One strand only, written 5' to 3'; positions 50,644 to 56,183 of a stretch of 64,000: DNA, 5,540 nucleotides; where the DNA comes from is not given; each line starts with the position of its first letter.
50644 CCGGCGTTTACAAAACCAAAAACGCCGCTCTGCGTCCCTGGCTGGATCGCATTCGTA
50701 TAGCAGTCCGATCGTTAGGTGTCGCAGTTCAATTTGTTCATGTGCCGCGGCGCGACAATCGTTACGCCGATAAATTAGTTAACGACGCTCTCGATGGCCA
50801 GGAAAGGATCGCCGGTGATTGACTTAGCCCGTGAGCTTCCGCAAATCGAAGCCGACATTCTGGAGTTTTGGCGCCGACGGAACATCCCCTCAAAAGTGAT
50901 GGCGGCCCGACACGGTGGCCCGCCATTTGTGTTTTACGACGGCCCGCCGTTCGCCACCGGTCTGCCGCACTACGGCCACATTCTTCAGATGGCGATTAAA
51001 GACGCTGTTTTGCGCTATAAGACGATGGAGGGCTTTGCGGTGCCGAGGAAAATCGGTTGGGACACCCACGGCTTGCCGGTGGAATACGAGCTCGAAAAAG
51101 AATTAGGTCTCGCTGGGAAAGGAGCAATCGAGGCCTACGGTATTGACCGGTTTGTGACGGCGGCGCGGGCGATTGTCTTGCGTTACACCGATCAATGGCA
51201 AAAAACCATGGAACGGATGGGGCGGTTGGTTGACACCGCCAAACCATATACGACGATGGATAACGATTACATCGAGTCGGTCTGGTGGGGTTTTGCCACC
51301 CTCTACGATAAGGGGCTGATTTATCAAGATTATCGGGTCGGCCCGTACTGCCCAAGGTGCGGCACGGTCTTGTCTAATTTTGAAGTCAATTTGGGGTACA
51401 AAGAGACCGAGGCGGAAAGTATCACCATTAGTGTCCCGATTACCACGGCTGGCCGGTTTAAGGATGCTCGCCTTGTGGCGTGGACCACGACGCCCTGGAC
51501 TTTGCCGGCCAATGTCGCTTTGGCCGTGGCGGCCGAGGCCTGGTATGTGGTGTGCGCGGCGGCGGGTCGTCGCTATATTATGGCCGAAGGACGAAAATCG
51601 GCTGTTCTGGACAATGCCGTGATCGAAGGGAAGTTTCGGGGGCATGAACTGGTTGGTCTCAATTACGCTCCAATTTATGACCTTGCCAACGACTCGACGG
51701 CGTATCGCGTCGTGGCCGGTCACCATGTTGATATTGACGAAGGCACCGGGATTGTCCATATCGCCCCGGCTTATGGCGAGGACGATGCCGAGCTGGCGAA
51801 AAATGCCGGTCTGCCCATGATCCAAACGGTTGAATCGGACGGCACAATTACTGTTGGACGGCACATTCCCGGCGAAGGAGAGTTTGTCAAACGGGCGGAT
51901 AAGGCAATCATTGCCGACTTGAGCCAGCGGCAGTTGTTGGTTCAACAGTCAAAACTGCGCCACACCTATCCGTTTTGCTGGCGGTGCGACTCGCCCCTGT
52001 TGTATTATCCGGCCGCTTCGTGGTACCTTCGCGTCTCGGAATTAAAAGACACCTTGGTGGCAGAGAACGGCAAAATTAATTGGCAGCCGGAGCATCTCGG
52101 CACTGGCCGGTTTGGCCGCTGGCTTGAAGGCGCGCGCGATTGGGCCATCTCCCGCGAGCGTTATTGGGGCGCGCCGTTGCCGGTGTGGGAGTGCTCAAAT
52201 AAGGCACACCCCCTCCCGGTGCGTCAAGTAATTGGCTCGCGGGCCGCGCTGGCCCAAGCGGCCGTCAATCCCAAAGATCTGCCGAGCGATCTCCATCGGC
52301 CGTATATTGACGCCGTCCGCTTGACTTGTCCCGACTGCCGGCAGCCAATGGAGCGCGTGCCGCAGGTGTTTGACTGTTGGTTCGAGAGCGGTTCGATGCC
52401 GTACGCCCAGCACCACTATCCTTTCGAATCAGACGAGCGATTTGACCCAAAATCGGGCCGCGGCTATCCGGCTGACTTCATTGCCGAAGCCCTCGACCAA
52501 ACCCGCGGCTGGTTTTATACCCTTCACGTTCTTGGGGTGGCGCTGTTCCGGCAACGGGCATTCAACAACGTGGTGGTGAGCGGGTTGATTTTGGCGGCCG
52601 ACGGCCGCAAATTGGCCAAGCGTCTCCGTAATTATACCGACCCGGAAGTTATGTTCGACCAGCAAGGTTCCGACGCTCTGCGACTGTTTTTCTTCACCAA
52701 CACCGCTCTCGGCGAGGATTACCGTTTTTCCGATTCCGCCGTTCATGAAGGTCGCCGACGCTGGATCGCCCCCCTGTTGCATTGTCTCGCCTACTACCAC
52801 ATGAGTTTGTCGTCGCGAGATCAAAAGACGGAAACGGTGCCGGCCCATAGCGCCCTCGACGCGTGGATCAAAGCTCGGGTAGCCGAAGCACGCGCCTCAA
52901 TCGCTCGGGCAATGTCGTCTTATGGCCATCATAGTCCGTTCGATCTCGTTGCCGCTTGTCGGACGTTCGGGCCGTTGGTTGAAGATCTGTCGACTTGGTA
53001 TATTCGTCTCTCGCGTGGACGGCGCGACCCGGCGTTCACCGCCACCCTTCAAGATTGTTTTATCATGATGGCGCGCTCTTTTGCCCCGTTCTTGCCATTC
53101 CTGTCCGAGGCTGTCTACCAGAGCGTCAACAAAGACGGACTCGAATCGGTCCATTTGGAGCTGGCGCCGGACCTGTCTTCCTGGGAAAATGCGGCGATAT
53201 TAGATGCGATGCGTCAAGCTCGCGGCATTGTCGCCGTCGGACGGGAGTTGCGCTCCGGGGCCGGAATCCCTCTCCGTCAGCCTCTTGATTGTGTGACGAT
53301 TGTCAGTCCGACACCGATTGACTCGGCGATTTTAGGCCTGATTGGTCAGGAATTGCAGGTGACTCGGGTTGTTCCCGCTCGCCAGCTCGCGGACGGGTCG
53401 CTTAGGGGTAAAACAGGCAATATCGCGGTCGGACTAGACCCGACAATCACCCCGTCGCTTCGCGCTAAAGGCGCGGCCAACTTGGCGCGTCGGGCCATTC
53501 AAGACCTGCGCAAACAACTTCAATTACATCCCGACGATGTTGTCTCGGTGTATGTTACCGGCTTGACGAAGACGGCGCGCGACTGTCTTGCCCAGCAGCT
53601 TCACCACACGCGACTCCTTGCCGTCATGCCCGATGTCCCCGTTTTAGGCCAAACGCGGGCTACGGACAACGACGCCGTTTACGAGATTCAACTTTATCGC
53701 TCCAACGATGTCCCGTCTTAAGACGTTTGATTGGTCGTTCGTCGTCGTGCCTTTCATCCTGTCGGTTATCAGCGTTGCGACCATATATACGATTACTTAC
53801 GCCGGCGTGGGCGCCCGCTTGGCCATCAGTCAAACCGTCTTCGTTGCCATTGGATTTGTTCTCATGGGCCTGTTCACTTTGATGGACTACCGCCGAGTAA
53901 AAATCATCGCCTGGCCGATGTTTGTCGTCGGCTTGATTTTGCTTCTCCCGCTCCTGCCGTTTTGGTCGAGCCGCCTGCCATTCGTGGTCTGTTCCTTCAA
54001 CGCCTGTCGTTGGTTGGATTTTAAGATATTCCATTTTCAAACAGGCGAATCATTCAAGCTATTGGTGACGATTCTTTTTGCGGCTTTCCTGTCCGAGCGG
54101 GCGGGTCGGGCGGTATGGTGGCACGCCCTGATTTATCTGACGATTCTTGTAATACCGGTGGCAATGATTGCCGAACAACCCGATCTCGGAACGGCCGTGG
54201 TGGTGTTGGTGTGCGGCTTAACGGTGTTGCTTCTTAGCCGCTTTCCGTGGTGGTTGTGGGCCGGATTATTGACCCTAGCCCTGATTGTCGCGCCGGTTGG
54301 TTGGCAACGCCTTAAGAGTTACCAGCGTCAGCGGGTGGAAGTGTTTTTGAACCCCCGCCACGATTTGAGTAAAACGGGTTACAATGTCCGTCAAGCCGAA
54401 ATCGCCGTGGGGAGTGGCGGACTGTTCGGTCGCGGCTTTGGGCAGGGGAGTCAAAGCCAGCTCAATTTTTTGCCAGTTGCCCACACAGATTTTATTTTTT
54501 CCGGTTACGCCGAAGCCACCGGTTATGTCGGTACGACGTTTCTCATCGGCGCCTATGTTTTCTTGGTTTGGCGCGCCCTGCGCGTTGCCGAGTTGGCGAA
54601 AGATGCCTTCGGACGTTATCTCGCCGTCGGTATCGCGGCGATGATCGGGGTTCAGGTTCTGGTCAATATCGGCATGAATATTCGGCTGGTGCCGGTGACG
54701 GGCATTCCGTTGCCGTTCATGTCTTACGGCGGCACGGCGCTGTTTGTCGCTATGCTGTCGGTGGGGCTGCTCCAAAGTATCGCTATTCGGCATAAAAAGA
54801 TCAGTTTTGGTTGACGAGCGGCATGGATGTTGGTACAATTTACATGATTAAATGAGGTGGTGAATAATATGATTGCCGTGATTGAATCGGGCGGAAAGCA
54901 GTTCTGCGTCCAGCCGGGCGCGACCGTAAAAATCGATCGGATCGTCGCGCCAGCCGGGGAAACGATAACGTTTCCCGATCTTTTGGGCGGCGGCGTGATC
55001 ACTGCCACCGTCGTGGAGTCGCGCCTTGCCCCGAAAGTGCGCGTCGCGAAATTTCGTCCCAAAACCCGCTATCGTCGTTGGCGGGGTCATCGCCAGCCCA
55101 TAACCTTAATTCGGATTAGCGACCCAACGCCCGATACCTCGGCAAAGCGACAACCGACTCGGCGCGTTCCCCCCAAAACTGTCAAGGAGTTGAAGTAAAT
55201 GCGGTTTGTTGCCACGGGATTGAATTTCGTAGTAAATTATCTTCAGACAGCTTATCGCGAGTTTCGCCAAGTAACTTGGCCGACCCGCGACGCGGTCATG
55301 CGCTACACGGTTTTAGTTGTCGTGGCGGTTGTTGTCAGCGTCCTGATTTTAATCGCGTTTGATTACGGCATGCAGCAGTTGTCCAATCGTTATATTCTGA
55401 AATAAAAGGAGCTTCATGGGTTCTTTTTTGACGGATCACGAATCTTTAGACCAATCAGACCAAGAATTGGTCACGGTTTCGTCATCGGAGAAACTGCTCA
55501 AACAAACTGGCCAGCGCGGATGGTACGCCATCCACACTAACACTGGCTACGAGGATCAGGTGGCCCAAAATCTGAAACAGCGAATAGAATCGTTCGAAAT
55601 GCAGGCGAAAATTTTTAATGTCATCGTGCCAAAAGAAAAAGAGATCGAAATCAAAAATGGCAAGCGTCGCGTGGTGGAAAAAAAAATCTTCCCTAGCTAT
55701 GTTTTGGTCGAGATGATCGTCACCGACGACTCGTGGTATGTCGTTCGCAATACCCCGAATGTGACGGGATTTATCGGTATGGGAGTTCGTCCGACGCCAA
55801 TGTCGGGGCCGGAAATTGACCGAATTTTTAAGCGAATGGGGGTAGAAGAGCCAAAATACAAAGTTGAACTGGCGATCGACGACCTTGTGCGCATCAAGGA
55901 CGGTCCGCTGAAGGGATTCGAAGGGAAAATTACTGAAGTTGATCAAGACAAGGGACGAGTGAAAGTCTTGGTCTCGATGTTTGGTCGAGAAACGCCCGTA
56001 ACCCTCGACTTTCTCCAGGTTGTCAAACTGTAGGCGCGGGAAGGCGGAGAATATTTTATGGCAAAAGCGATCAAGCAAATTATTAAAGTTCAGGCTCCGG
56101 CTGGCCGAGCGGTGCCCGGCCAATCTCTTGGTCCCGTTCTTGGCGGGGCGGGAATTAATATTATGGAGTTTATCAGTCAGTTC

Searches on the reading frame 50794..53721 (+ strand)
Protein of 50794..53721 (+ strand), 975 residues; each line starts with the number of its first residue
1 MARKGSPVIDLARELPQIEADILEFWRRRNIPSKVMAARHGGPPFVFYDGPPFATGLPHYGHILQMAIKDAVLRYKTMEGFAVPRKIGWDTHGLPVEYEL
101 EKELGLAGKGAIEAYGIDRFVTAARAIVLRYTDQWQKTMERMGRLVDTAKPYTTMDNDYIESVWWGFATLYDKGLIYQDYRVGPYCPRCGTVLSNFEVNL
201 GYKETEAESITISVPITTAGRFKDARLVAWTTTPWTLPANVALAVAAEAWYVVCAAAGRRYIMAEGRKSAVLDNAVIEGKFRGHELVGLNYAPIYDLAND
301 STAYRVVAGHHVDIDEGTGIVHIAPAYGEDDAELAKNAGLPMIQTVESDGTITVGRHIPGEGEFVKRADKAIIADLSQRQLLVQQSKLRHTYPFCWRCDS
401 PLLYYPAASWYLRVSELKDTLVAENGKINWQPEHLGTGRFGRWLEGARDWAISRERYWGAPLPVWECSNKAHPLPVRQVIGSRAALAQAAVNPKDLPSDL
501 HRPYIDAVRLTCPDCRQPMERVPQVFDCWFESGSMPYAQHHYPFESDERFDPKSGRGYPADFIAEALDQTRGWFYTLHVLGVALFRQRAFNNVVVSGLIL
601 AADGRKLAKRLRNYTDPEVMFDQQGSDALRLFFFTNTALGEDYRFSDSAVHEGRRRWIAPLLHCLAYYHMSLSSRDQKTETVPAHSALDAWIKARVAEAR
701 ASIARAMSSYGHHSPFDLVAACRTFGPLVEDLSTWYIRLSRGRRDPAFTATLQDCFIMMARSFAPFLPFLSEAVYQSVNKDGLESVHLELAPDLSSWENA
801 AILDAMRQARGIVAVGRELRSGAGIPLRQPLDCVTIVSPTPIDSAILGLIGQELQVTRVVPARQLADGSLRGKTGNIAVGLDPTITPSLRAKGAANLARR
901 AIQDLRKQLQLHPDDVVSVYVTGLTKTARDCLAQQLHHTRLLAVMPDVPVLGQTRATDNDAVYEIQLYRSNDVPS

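Call 32: search_protein_families(library=pfam, proteins=[window:50794-53721:+], max_evalue=0.001)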
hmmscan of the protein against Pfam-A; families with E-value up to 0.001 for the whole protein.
window:50794-53721:+ (975 aa): 4 families
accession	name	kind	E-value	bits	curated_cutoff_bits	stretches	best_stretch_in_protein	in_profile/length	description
PF00133.28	tRNA-synt_1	-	1.4e-119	400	22.7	1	22-645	2-413/414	tRNA synthetases class I (I, L, M and V)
PF09334.17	tRNA-synt_1g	-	2.6e-15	56.5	20.1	1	52-196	8-133/391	tRNA synthetases class I (M)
PF08264.19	Anticodon_1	-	1.6e-14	54.5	25.1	1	689-832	1-145/148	Anticodon-binding domain of tRNA ligase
PF19302.4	DUF5915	-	1.2e-05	25.4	27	1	859-925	82-148/195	Domain of unknown function (DUF5915)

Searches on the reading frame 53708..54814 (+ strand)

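Call 32: search_protein_families(library=pfam, proteins=[window:53708-54814:+], max_evalue=0.001)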
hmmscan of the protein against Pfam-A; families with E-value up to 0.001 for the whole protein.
window:53708-54814:+ (368 aa): 1 family
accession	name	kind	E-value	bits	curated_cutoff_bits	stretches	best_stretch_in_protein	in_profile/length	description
PF01098.24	FTSW_RODA_SPOVE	-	1.1e-85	288.2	26.4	1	17-362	16-354/356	Cell cycle protein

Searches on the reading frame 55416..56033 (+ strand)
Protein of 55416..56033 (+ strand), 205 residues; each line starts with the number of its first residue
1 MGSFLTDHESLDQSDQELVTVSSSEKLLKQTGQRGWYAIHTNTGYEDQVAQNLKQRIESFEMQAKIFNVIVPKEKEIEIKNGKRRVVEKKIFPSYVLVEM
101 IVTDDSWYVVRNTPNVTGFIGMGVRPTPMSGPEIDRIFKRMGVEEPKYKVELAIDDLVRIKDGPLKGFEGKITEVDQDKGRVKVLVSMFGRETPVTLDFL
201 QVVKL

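Call 32: search_protein_families(library=pfam, proteins=[window:55416-56033:+], max_evalue=0.001)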
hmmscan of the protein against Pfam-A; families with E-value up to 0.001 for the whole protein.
window:55416-56033:+ (205 aa): 2 families
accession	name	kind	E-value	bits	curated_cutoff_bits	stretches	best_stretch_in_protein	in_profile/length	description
PF02357.24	NusG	-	5e-27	94.7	22.2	1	36-137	3-92/93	Transcription termination factor nusG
PF00467.35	KOW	-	1.3e-08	34.7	22.3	1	155-184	2-31/32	KOW motif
